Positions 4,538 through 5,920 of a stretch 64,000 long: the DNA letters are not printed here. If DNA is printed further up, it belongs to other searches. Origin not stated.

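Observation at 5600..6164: Deletion scar: a C-terminally truncated flavoprotein abuts a headless class-II amidotransferase (GltB1) fragment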

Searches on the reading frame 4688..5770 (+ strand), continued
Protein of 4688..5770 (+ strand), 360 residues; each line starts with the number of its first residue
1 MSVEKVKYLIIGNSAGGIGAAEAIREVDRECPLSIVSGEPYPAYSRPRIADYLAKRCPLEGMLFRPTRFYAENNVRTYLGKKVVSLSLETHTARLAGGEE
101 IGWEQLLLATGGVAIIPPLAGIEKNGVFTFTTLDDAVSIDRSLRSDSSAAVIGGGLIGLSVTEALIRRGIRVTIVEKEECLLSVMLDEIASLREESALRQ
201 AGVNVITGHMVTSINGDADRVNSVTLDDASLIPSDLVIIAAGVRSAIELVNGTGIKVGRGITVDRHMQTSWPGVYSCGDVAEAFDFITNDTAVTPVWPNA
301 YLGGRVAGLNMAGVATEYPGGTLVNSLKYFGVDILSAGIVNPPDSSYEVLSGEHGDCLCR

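Call 44: find_homologous_proteins(query=window:4688-5767:+, max_evalue=1e-50)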
Query window:4688-5767:+ (360 aa): 3344 proteins with E <= 1e-50 among 8000 candidates; the best 120 are listed.
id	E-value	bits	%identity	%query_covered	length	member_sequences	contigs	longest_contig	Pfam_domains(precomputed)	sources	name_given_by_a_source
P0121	9.9e-233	790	100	100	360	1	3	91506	PF01266.31,PF07992.21,PF00070.34,PF03486.21,PF01494.26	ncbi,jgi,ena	-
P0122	3.5e-143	495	64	98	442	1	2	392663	PF01266.31,PF07992.21,PF00070.34,PF13738.13,PF03486.21,PF05834.19,PF18267.8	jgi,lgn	jgi:NAD(P)H-nitrite reductase large subunit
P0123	5.2e-141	488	63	98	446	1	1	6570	PF01266.31,PF07992.21,PF00070.34,PF13738.13,PF18267.8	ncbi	-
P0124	6.8e-141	488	63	98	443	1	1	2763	PF01266.31,PF13450.13,PF07992.21,PF00070.34,PF03486.21,PF18267.8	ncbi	-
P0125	1.5e-140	487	62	99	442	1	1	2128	PF01266.31,PF07992.21,PF00070.34,PF13738.13,PF03486.21,PF18267.8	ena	-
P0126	1.7e-140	487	63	98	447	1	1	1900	PF01266.31,PF07992.21,PF00070.34,PF13738.13,PF18267.8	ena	-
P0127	3.6e-140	486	63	99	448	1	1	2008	PF01266.31,PF07992.21,PF00070.34,PF13738.13,PF03486.21,PF18267.8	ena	-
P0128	7.5e-140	485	63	98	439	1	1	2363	PF01266.31,PF07992.21,PF00070.34,PF13738.13,PF03486.21,PF05834.19,PF18267.8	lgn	-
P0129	1.1e-139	484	63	98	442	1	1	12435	PF01266.31,PF07992.21,PF00070.34,PF13738.13,PF03486.21,PF18267.8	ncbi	ncbi:MAG: NAD(P)/FAD-dependent oxidoreductase [Dehalococcoidales bacterium]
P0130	2.5e-139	483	63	97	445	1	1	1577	PF01266.31,PF07992.21,PF00070.34,PF13738.13,PF03486.21,PF18267.8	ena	-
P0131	3.6e-139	482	63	97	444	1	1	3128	PF01266.31,PF07992.21,PF00070.34,PF13738.13,PF18267.8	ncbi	-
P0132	3.7e-139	482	63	98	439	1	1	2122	PF01266.31,PF07992.21,PF00070.34,PF13738.13,PF03486.21,PF05834.19,PF18267.8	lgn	-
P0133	3.9e-139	482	63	98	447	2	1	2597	PF01266.31,PF07992.21,PF00070.34,PF13738.13,PF18267.8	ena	-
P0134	6.5e-139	481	62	99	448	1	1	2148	PF01266.31,PF07992.21,PF00070.34,PF13738.13,PF18267.8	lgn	-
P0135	6.9e-139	481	62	99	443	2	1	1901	PF01266.31,PF07992.21,PF00070.34,PF13738.13,PF03486.21,PF05834.19,PF18267.8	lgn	-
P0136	9.3e-139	481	60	99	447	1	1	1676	PF01266.31,PF07992.21,PF00070.34,PF13738.13,PF18267.8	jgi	-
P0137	9.9e-139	481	59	100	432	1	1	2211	PF01266.31,PF07992.21,PF00070.34,PF13738.13,PF18267.8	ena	-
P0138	2.0e-138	480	63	97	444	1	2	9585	PF01266.31,PF07992.21,PF00070.34,PF13738.13,PF03486.21,PF18267.8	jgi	-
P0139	2.3e-138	480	63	98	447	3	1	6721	PF01266.31,PF07992.21,PF00070.34,PF18267.8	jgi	jgi:NAD(P)H-nitrite reductase large subunit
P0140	2.3e-138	480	62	99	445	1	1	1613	PF01266.31,PF01593.31,PF07992.21,PF00070.34,PF13738.13,PF03486.21,PF05834.19,PF18267.8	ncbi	-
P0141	3.7e-138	479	64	96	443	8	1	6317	PF01266.31,PF07992.21,PF00070.34,PF13738.13,PF03486.21,PF18267.8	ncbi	-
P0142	4.5e-138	479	61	99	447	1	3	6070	PF01266.31,PF07992.21,PF00070.34,PF13738.13,PF18267.8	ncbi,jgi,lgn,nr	ncbi:MAG: NAD(P)/FAD-dependent oxidoreductase [Chloroflexi bacterium]|nr:NAD(P)/FAD-dependent oxidor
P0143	7.1e-138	478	63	97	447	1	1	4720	PF01266.31,PF07992.21,PF00070.34,PF13738.13,PF03486.21,PF18267.8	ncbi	-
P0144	1.1e-137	477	61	100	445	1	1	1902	PF01266.31,PF07992.21,PF00070.34,PF13738.13,PF03486.21,PF05834.19,PF18267.8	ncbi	-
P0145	1.3e-137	477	62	98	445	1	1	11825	PF01266.31,PF07992.21,PF00070.34,PF03486.21,PF18267.8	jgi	-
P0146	1.9e-137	477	61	98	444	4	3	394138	PF01266.31,PF07992.21,PF00070.34,PF13738.13,PF03486.21,PF18267.8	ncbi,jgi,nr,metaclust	ncbi:MAG TPA: NAD(P)/FAD-dependent oxidoreductase [Dehalococcoidia bacterium]|jgi:NAD(P)H-nitrite re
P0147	2.4e-137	476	61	98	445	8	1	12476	PF01266.31,PF07992.21,PF00070.34,PF13738.13,PF03486.21,PF18267.8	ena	-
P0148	3.2e-137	476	62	98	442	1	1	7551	PF01266.31,PF07992.21,PF00070.34,PF13738.13,PF03486.21,PF18267.8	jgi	jgi:NAD(P)H-nitrite reductase large subunit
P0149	4.4e-137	475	63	99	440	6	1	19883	PF01266.31,PF07992.21,PF00070.34,PF13738.13,PF03486.21,PF18267.8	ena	-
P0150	4.7e-137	475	62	97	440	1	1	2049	PF01266.31,PF07992.21,PF00070.34,PF13738.13,PF18267.8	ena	-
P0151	8.1e-137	475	61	98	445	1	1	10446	PF01266.31,PF07992.21,PF00070.34,PF13738.13,PF18267.8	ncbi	-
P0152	9.2e-137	474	62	97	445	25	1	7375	PF01266.31,PF01593.31,PF07992.21,PF00070.34,PF13738.13,PF05834.19,PF18267.8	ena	-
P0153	9.5e-137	474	61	100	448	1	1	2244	PF07992.21,PF00070.34,PF18267.8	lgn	-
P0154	9.9e-137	474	62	97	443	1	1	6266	PF01266.31,PF07992.21,PF00070.34,PF13738.13,PF18267.8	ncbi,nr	ncbi:FAD-dependent oxidoreductase [Dehalococcoidia bacterium]|nr:FAD-dependent oxidoreductase [Dehal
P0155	1.1e-136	474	62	98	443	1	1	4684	PF01266.31,PF07992.21,PF00070.34,PF13738.13,PF18267.8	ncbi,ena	-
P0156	1.2e-136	474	61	100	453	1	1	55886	PF01266.31,PF02254.25,PF07992.21,PF00070.34,PF13738.13,PF18267.8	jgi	jgi:NAD(P)H-nitrite reductase large subunit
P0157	1.2e-136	474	61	97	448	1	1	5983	PF01266.31,PF07992.21,PF00070.34,PF18267.8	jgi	jgi:NAD(P)H-nitrite reductase large subunit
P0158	1.3e-136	474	62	98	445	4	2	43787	PF01266.31,PF07992.21,PF00070.34,PF18267.8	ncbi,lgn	-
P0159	1.3e-136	474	62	97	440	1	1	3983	PF01266.31,PF13450.13,PF07992.21,PF00070.34,PF13738.13,PF03486.21,PF18267.8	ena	-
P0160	1.8e-136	473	60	98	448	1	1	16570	PF01266.31,PF07992.21,PF00070.34,PF13738.13,PF18267.8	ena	-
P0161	2.0e-136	473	62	98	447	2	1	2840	PF01266.31,PF07992.21,PF00070.34,PF18267.8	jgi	-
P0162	2.1e-136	473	62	98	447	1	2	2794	PF01266.31,PF07992.21,PF00070.34,PF18267.8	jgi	-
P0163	3.6e-136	472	61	98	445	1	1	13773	PF01266.31,PF07992.21,PF00070.34,PF13738.13,PF18267.8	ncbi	-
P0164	3.8e-136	472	62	97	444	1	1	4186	PF01266.31,PF07992.21,PF00070.34,PF13738.13,PF18267.8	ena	-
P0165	4.6e-136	472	61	96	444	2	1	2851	PF01266.31,PF07992.21,PF00070.34,PF13738.13,PF03486.21,PF18267.8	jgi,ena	-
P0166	5.4e-136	472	61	98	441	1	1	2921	PF01266.31,PF07992.21,PF00070.34,PF13738.13,PF03486.21,PF18267.8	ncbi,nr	ncbi:MAG: NAD(P)/FAD-dependent oxidoreductase [Chloroflexi bacterium]|nr:NAD(P)/FAD-dependent oxidor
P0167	5.7e-136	472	62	97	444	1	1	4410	PF01266.31,PF07992.21,PF00070.34,PF13738.13,PF18267.8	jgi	jgi:NAD(P)H-nitrite reductase large subunit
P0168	5.7e-136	472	61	99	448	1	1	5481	PF07992.21,PF00070.34,PF18267.8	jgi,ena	-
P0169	9.7e-136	471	61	98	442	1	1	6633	PF01266.31,PF07992.21,PF00070.34,PF13738.13,PF03486.21,PF18267.8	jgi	jgi:NAD(P)H-nitrite reductase large subunit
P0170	1.0e-135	471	61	99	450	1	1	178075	PF01266.31,PF13450.13,PF07992.21,PF00070.34,PF13738.13,PF03486.21,PF18267.8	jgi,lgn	-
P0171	1.1e-135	471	61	99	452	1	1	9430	PF01266.31,PF07992.21,PF00070.34,PF13738.13,PF03486.21,PF18267.8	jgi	jgi:NAD(P)H-nitrite reductase large subunit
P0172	1.9e-135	470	60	100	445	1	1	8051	PF01266.31,PF01593.31,PF07992.21,PF00070.34,PF13738.13,PF03486.21,PF05834.19,PF18267.8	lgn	-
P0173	1.9e-135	470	61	98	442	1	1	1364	PF01266.31,PF07992.21,PF00070.34,PF13738.13,PF03486.21,PF18267.8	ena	-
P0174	2.2e-135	470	60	100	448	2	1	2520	PF01266.31,PF07992.21,PF00070.34,PF13738.13,PF18267.8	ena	-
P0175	2.7e-135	470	61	98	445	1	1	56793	PF01266.31,PF07992.21,PF00070.34,PF13738.13,PF05834.19,PF18267.8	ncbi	-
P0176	3.2e-135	469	61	97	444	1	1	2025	PF01266.31,PF07992.21,PF00070.34,PF13738.13,PF18267.8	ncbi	-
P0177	3.3e-135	469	60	98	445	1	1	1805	PF07992.21,PF00070.34,PF13738.13,PF05834.19,PF18267.8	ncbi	-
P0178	4.1e-135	469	62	96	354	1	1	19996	PF01266.31,PF13450.13,PF07992.21,PF00070.34,PF13738.13,PF03486.21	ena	-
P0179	4.4e-135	469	61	97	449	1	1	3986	PF01266.31,PF07992.21,PF00070.34,PF05834.19,PF18267.8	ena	-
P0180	5.0e-135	469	61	98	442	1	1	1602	PF01266.31,PF07992.21,PF00070.34,PF13738.13,PF03486.21,PF18267.8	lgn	-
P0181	5.3e-135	469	61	98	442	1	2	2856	PF01266.31,PF07992.21,PF00070.34,PF13738.13,PF03486.21,PF18267.8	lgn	-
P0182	7.3e-135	468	61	98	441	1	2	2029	PF01266.31,PF07992.21,PF00070.34,PF13738.13,PF03486.21,PF18267.8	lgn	-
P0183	9.9e-135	468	58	99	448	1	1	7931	PF01266.31,PF07992.21,PF00070.34,PF13738.13,PF03486.21,PF18267.8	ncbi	-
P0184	1.2e-134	467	60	99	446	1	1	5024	PF01266.31,PF07992.21,PF00070.34,PF18267.8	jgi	-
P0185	1.3e-134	467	61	99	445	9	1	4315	PF01266.31,PF01593.31,PF07992.21,PF00070.34,PF13738.13,PF03486.21,PF05834.19,PF18267.8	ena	-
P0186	1.6e-134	467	62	98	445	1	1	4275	PF01266.31,PF07992.21,PF00070.34,PF13738.13,PF18267.8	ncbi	-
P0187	1.8e-134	467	59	100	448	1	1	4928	PF01266.31,PF07992.21,PF00070.34,PF18267.8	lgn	-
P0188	1.9e-134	467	61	98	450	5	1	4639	PF01266.31,PF13450.13,PF07992.21,PF00070.34,PF13738.13,PF18267.8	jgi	jgi:NAD(P)H-nitrite reductase large subunit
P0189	2.3e-134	466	62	97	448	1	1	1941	PF07992.21,PF00070.34,PF18267.8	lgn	-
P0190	2.5e-134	466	59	99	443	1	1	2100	PF01266.31,PF07992.21,PF00070.34,PF18267.8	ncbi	-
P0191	2.8e-134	466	62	98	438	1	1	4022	PF01266.31,PF07992.21,PF00070.34,PF13738.13,PF18267.8,PF02737.25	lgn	-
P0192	2.9e-134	466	60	97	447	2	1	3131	PF01266.31,PF07992.21,PF00070.34,PF13738.13,PF03486.21,PF18267.8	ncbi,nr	ncbi:MAG: NAD(P)/FAD-dependent oxidoreductase [Chloroflexi bacterium]|nr:NAD(P)/FAD-dependent oxidor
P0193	3.3e-134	466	60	98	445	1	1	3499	PF01266.31,PF07992.21,PF00070.34,PF13738.13,PF03486.21,PF05834.19,PF18267.8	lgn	-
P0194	3.3e-134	466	62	96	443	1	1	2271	PF01266.31,PF07992.21,PF00070.34,PF13738.13,PF03486.21,PF18267.8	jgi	jgi:NAD(P)H-nitrite reductase large subunit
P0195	3.4e-134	466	62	97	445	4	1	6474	PF01266.31,PF13450.13,PF07992.21,PF00070.34,PF13738.13,PF18267.8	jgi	-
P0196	3.7e-134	466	61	98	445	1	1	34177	PF07992.21,PF00070.34,PF13738.13,PF18267.8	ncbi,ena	-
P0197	4.2e-134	466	60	98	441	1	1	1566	PF01266.31,PF07992.21,PF00070.34,PF13738.13,PF18267.8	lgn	-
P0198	5.1e-134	465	60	98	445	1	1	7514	PF01266.31,PF07992.21,PF00070.34,PF03486.21,PF18267.8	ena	-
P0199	5.2e-134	465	60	99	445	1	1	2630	PF01266.31,PF07992.21,PF00070.34,PF13738.13,PF03486.21,PF18267.8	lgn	-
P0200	5.5e-134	465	61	98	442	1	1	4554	PF01266.31,PF07992.21,PF00070.34,PF13738.13,PF03486.21,PF18267.8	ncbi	-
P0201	5.6e-134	465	60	98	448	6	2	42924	PF01266.31,PF07992.21,PF00070.34,PF03486.21,PF18267.8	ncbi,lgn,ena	-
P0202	5.6e-134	465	61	98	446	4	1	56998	PF01266.31,PF13450.13,PF07992.21,PF00070.34,PF13738.13,PF13454.13,PF18267.8,PF02737.25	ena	-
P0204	6.1e-134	465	61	97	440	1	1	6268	PF01266.31,PF07992.21,PF00070.34,PF13738.13,PF18267.8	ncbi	-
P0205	6.7e-134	465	60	98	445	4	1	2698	PF07992.21,PF00070.34,PF13738.13,PF05834.19,PF18267.8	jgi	jgi:NAD(P)H-nitrite reductase large subunit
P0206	8.0e-134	465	62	96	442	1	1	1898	PF01266.31,PF07992.21,PF00070.34,PF13738.13,PF13454.13,PF18267.8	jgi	jgi:NAD(P)H-nitrite reductase large subunit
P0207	8.6e-134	465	60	98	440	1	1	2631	PF01266.31,PF13450.13,PF07992.21,PF00070.34,PF13738.13,PF03486.21,PF18267.8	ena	-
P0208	9.0e-134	465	59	98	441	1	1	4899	PF01266.31,PF13450.13,PF07992.21,PF00070.34,PF05834.19,PF18267.8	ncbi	-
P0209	9.8e-134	464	62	97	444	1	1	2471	PF01266.31,PF07992.21,PF00070.34,PF13738.13,PF18267.8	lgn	-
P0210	1.1e-133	464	60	97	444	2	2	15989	PF01266.31,PF07992.21,PF00070.34,PF13738.13,PF03486.21,PF18267.8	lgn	-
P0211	1.1e-133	464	61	98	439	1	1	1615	PF01266.31,PF07992.21,PF00070.34,PF13738.13,PF03486.21,PF18267.8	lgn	-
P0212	1.1e-133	464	60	96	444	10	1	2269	PF01266.31,PF07992.21,PF00070.34,PF13738.13,PF03486.21,PF05834.19,PF18267.8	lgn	-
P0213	1.3e-133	464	61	97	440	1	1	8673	PF01266.31,PF07992.21,PF00070.34,PF13738.13,PF18267.8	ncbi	-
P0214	1.9e-133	463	61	97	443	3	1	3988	PF01266.31,PF07992.21,PF00070.34,PF13738.13,PF18267.8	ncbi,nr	ncbi:FAD-dependent oxidoreductase [Dehalococcoidia bacterium]|nr:FAD-dependent oxidoreductase [Dehal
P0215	2.0e-133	463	62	96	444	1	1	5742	PF01266.31,PF07992.21,PF00070.34,PF13738.13,PF18267.8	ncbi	-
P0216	2.0e-133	463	61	96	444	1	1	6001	PF01266.31,PF07992.21,PF00070.34,PF13738.13,PF18267.8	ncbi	-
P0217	2.0e-133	463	59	99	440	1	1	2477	PF01266.31,PF13450.13,PF07992.21,PF00070.34,PF13738.13,PF03486.21,PF18267.8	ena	-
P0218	2.2e-133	463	60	99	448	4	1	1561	PF01266.31,PF07992.21,PF00070.34,PF13738.13,PF03486.21,PF18267.8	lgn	-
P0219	2.4e-133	463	61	98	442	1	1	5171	PF01266.31,PF07992.21,PF00070.34,PF13738.13,PF05834.19,PF18267.8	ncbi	-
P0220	2.4e-133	463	60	98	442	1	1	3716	PF01266.31,PF13450.13,PF07992.21,PF00070.34,PF13738.13,PF03486.21,PF18267.8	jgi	jgi:NAD(P)H-nitrite reductase large subunit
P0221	2.7e-133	463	60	98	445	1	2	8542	PF01266.31,PF07992.21,PF00070.34,PF13738.13,PF18267.8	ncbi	-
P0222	2.7e-133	463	60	98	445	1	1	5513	PF01266.31,PF07992.21,PF00070.34,PF13738.13,PF18267.8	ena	-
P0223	2.9e-133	463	61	99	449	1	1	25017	PF01266.31,PF07992.21,PF00070.34,PF18267.8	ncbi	ncbi:MAG: NAD(P)/FAD-dependent oxidoreductase [Dehalococcoidales bacterium]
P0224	3.1e-133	463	60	95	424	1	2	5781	PF01266.31,PF07992.21,PF00070.34,PF13738.13,PF03486.21,PF18267.8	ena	-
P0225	3.2e-133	463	60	98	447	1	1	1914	PF01266.31,PF07992.21,PF00070.34,PF13738.13,PF18267.8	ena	-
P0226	3.4e-133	463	60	98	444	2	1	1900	PF01266.31,PF07992.21,PF00070.34,PF13738.13,PF18267.8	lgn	-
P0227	4.1e-133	462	60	97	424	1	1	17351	PF01266.31,PF07992.21,PF00070.34,PF13738.13,PF18267.8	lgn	-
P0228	4.4e-133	462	60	98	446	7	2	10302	PF01266.31,PF07992.21,PF00070.34,PF18267.8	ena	-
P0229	6.2e-133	462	61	98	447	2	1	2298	PF07992.21,PF00070.34,PF13738.13,PF03486.21,PF18267.8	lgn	-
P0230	6.4e-133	462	60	98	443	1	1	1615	PF01266.31,PF13450.13,PF07992.21,PF00070.34,PF13738.13,PF03486.21,PF18267.8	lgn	-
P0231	6.5e-133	462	60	99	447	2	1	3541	PF01266.31,PF07992.21,PF00070.34,PF18267.8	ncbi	-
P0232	7.0e-133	462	61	97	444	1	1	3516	PF01266.31,PF07992.21,PF00070.34,PF13738.13,PF18267.8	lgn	-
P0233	7.3e-133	462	60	98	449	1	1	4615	PF01266.31,PF07992.21,PF00070.34,PF18267.8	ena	-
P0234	7.4e-133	462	61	96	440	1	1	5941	PF01266.31,PF07992.21,PF00070.34,PF13738.13,PF03486.21,PF18267.8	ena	-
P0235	7.6e-133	461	60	97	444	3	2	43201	PF01266.31,PF07992.21,PF00070.34,PF13738.13,PF03486.21,PF18267.8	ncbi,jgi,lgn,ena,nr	ncbi:MAG: FAD-dependent oxidoreductase [Chloroflexota bacterium]|nr:FAD-dependent oxidoreductase [Ch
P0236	8.5e-133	461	62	97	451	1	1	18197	PF01266.31,PF07992.21,PF00070.34,PF13738.13,PF03486.21,PF18267.8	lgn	-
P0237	8.7e-133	461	59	98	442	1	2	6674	PF01266.31,PF07992.21,PF00070.34,PF13738.13,PF18267.8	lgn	-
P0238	8.9e-133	461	61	98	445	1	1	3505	PF01266.31,PF07992.21,PF00070.34,PF13738.13,PF03486.21,PF18267.8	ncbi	-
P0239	1.1e-132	461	60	99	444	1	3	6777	PF01266.31,PF07992.21,PF00070.34,PF13738.13,PF03486.21,PF18267.8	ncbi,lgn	-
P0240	1.1e-132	461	60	97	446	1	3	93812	PF01266.31,PF07992.21,PF00070.34,PF13738.13,PF18267.8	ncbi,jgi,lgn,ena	-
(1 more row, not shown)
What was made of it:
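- On Three-domain FAD/NAD(P)H ferredoxin-reductase-like oxidoreductase (Pyr_redox_2 plus C-terminal domain): The domain is present in 117 of 120 homologues (call 44).
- PF18267 is present in 117 of the 120 best homologues (call 44). Two flavoprotein homologues of 354-360 aa are also listed (call 44).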

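Call 45: find_encoding_contigs(protein=P0178, flank=5000, max_places=3)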
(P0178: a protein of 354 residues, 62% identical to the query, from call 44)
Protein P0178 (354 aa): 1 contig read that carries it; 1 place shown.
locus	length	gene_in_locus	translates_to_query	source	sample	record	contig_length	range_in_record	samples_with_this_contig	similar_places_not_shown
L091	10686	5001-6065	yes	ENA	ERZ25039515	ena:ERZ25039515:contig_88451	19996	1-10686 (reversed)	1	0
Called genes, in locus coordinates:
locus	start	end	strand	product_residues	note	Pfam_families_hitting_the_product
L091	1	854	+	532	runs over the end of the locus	PF09378:HAS-barrel, PF01935:DUF87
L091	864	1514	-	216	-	PF00702:Hydrolase (weak), PF06888:Put_Phosphatase (faint), PF12710:HAD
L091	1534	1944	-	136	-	PF00595:PDZ (weak), PF13180:PDZ_2, PF17820:PDZ_6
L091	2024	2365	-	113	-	PF13365:Trypsin_2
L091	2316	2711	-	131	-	-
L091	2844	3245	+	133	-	PF06094:GGACT, PF13772:AIG2_2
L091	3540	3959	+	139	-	PF13187:Fer4_9 (faint), PF13247:Fer4_11, PF12838:Fer4_7 (weak), PF00037:Fer4 (weak)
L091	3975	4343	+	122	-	-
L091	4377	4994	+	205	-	PF00117:GATase, PF01174:SNO, PF07685:GATase_3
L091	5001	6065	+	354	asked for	PF03486:HI0933_like (faint), PF07992:Pyr_redox_2, PF13450:NAD_binding_8 (faint), PF13738:Pyr_redox_3 (faint), PF01266:DAO (faint), PF00070:Pyr_redox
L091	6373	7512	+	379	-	PF00310:GATase_2, PF13522:GATase_6 (weak), PF13537:GATase_7 (faint)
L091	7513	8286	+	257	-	PF00977:His_biosynth, PF01207:Dus (faint), PF03060:NMO (weak)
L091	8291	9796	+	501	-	PF12838:Fer4_7, PF13237:Fer4_10, PF14697:Fer4_21 (weak), PF13187:Fer4_9 (weak), PF00037:Fer4 (weak), PF01645:Glu_synthase, PF04898:Glu_syn_central, PF01070:FMN_dh, +5 more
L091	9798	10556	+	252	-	PF01493:GXGXG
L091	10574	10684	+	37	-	?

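Call 46: list_cluster_members(proteins=[P0121, P0001])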
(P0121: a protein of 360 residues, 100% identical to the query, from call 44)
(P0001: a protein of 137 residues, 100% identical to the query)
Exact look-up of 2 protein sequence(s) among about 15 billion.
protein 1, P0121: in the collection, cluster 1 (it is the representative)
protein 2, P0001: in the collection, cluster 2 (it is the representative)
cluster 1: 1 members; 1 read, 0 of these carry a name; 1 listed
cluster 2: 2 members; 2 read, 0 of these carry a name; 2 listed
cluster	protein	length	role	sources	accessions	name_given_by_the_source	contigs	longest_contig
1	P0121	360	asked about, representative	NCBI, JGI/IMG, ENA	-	-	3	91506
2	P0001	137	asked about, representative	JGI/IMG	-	-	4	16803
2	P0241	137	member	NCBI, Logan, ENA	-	-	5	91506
